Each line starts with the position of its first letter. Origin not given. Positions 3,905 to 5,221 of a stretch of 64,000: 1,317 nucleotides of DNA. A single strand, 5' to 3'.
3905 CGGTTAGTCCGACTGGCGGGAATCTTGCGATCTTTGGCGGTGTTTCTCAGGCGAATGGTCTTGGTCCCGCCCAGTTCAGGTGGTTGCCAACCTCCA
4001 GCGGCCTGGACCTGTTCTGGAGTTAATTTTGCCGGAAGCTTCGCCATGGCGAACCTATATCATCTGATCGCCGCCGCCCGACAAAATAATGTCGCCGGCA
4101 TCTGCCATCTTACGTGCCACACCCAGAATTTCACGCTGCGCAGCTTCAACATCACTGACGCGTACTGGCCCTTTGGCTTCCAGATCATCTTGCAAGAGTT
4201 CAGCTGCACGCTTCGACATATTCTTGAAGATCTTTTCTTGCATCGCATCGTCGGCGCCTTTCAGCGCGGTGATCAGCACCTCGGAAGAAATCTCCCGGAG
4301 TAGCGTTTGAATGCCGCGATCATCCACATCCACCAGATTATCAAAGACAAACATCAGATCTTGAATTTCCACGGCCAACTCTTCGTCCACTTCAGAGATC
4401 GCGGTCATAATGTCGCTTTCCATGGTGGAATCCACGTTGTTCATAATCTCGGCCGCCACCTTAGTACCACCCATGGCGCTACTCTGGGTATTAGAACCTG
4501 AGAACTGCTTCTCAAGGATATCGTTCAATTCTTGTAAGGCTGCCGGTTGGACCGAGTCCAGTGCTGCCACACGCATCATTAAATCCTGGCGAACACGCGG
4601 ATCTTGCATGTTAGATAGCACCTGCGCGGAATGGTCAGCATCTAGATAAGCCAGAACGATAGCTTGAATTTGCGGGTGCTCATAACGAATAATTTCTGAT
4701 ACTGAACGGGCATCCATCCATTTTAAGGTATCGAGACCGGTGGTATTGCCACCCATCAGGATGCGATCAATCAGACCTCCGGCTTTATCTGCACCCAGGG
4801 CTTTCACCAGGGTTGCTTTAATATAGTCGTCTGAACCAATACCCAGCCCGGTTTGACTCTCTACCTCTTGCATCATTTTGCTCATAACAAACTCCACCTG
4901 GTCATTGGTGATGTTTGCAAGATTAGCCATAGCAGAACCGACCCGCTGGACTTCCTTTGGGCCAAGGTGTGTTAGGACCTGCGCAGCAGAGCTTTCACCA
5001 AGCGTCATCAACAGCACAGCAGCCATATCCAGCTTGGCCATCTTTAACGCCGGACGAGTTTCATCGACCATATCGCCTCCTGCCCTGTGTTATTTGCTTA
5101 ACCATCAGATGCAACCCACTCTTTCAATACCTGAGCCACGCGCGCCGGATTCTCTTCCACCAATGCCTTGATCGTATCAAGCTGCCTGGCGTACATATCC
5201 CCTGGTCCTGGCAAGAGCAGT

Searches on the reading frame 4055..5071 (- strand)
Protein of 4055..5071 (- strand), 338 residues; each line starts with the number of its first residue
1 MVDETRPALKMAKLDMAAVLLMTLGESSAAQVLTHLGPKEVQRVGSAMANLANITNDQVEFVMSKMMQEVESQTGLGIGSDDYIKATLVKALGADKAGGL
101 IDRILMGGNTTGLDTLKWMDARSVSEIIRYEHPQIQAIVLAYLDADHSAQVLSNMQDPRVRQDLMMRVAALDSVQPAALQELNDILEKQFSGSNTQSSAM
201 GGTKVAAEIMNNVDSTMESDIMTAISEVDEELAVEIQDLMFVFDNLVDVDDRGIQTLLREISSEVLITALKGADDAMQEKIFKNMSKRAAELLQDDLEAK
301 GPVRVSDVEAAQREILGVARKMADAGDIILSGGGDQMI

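Call 76: search_protein_families(library=pfam, proteins=[window:4055-5071:-], max_evalue=0.00001)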
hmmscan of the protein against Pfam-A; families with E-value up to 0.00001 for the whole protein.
window:4055-5071:- (338 aa): 3 families
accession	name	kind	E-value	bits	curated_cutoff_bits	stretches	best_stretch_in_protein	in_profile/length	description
PF01706.21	FliG_C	-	1.8e-43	147.6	23.3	1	224-330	2-108/108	FliG C-terminal domain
PF14842.11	FliG_N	-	6.4e-35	120.3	25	2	11-111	2-102/104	FliG N-terminal domain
PF14841.11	FliG_M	-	1.8e-29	102.2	25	1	122-196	2-75/76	FliG middle domain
